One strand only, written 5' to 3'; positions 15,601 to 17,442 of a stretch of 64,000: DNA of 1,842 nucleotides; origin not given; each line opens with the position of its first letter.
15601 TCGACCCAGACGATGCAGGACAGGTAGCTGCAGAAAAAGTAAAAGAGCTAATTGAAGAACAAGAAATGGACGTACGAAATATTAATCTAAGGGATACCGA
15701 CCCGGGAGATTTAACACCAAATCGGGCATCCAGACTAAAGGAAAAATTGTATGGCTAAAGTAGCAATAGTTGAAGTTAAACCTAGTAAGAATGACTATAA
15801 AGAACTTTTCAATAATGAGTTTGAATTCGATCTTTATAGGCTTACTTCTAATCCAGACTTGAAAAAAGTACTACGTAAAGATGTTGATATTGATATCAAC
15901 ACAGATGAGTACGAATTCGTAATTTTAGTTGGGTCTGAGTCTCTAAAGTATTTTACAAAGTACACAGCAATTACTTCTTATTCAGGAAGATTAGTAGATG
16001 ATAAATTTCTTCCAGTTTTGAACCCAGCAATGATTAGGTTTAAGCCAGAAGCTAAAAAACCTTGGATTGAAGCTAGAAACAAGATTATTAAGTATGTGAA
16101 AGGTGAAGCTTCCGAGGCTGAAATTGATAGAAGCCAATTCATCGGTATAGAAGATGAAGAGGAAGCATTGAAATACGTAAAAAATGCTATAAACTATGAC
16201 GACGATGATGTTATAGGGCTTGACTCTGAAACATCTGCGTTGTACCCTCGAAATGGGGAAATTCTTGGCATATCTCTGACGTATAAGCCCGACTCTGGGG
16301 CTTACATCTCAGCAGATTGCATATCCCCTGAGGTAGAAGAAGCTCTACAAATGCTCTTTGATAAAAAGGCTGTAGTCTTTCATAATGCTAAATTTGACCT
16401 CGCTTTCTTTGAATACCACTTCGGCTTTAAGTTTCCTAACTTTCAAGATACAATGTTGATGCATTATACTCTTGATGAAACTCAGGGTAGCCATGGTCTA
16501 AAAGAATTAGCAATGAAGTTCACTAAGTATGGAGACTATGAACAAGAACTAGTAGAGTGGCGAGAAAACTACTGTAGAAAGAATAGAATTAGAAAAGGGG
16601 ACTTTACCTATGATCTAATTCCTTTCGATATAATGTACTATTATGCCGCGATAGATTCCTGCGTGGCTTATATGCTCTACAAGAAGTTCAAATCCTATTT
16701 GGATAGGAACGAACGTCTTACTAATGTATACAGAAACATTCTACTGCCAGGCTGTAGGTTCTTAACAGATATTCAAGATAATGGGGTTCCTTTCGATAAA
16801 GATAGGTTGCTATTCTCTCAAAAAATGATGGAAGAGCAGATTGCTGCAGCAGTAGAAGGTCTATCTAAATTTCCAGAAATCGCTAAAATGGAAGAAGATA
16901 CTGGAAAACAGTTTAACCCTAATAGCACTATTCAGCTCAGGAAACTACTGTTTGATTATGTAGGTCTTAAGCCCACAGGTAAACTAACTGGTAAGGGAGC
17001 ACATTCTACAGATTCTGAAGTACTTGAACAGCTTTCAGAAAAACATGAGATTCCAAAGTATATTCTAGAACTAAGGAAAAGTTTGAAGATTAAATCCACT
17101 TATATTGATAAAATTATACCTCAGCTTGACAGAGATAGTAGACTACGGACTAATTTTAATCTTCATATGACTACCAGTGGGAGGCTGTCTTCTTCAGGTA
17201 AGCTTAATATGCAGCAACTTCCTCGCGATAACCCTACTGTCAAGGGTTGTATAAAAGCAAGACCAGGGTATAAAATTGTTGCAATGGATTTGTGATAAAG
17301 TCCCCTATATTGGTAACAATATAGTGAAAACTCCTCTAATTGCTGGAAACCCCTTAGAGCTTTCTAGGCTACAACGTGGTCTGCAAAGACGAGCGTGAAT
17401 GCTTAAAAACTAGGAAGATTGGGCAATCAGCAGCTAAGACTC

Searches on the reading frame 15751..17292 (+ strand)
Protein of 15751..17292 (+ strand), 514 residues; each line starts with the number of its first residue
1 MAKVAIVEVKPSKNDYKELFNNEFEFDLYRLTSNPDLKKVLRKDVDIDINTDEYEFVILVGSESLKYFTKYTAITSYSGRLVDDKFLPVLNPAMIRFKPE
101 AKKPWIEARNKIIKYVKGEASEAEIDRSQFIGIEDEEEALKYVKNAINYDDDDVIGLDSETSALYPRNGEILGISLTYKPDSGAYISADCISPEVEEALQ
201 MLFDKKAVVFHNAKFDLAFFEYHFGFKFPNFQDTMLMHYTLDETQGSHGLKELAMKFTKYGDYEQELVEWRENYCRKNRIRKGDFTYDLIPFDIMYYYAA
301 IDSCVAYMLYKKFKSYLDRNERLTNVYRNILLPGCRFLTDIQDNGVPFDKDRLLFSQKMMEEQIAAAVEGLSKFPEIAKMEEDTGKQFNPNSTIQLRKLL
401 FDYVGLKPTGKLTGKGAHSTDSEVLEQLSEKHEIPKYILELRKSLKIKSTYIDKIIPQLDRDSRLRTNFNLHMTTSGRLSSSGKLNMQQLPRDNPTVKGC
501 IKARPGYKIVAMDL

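Call 12: search_protein_families(library=phrogs, proteins=[window:15751-17292:+], max_evalue=0.00001)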
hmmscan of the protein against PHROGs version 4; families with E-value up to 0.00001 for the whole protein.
window:15751-17292:+ (514 aa): 2 families
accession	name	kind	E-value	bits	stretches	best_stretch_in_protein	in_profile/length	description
phrog_17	-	DNA, RNA and nucleotide metabolism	2.3e-88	298.6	1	39-514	552-1013/1445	DNA polymerase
phrog_12241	-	DNA, RNA and nucleotide metabolism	1.3e-25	91.4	1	196-491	185-494/502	DNA polymerase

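Call 21: search_dna_similar(query=window:15751-17292:+, collection=phages, mode=protein, max_rows=20)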
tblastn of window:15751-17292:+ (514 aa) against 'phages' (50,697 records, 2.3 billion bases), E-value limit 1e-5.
Records with a match: 1685; places in all: 1687; records where one place covers at least 80% of the query: 1147.
Best place of each record, by identity: <60% 1685.
By first word of the organism name: Vibrio 446; Salmonella 282; Escherichia 201; Klebsiella 109; Gordonia 70; Mycobacterium 68; Bacillus 65; Clostridium 47; Bacteriophage 33; Arthrobacter 26; and 59 more.
By host as written in the record: - 412; Escherichia coli 72; Klebsiella pneumoniae 39; Salmonella enterica subsp. enterica serovar Enteritidis PT1 39; Mycobacterium smegmatis mc2 155 38; Vibrio harveyi BAA-1116 36; Gordonia rubripertincta NRRL B-16540 33; Clostridium sporogenes ATCC-15579 30; and 368 more.
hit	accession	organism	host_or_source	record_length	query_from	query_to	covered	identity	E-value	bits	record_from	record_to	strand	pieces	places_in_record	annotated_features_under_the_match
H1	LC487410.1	Vibrio phage KIT04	Vibrio parahaemolyticus ATCC 17802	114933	3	514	100%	45.3%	9e-126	410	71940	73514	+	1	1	DNA polymerase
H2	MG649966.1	Vibrio phage Ceto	Vibrio harveyi BAA-1116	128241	1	514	100%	44.3%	8e-125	407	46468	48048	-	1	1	DNA polymerase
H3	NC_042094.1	Vibrio phage Ceto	Vibrio harveyi BAA-1116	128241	1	514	100%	44.3%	8e-125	407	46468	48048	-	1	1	DNA polymerase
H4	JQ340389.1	Vibrio phage pVp-1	Vibrio parahaemolyticus ATCC 33844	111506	3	514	100%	44.4%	5e-125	408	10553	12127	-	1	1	DNA polymerase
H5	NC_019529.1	Vibrio phage pVp-1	Vibrio parahaemolyticus ATCC 33844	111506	3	514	100%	44.4%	5e-125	408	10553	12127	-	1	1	DNA polymerase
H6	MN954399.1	Vibrio phage VPT02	Vibrio parahaemolyticus ATCC 33844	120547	3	514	100%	44.4%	6e-125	408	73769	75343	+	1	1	DNA polymerase I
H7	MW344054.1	Vibrio phage Gary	Vibrio harveyi BAA-1116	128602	3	514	100%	44.4%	2e-123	404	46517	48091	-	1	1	DNA polymerase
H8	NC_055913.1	Vibrio phage Gary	Vibrio harveyi BAA-1116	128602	3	514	100%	44.4%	2e-123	404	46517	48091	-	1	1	DNA polymerase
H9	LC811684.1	Vibrio phage VF16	Vibrio parahaemolyticus NBRC 12711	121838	3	514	100%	44.3%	1e-124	407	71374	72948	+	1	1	DNA polymerase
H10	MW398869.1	Vibrio phage VPG01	Vibrio parahaemolyticus FORC023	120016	3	514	100%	44.3%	2e-124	407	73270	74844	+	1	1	DNA polymerase I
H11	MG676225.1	Aeromonas phage AhSzw-1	Aeromonas hydrophila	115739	1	514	100%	43.8%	9e-128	416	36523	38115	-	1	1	DNA polymerase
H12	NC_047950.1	Aeromonas phage AhSzw-1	Aeromonas hydrophila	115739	1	514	100%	43.8%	9e-128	416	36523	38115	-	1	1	DNA polymerase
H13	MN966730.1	Vibrio phage Cilsick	Vibrio harveyi BAA-1116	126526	3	514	100%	44.0%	5e-123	402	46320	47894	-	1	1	DNA polymerase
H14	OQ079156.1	Vibrio phage Rocket24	Vibrio harveyi BAA-1116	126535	3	514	100%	44.0%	5e-123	402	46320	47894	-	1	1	DNA polymerase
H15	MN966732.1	Vibrio phage Chester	Vibrio harveyi BAA-1116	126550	3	514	100%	44.0%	5e-123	402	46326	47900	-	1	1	DNA polymerase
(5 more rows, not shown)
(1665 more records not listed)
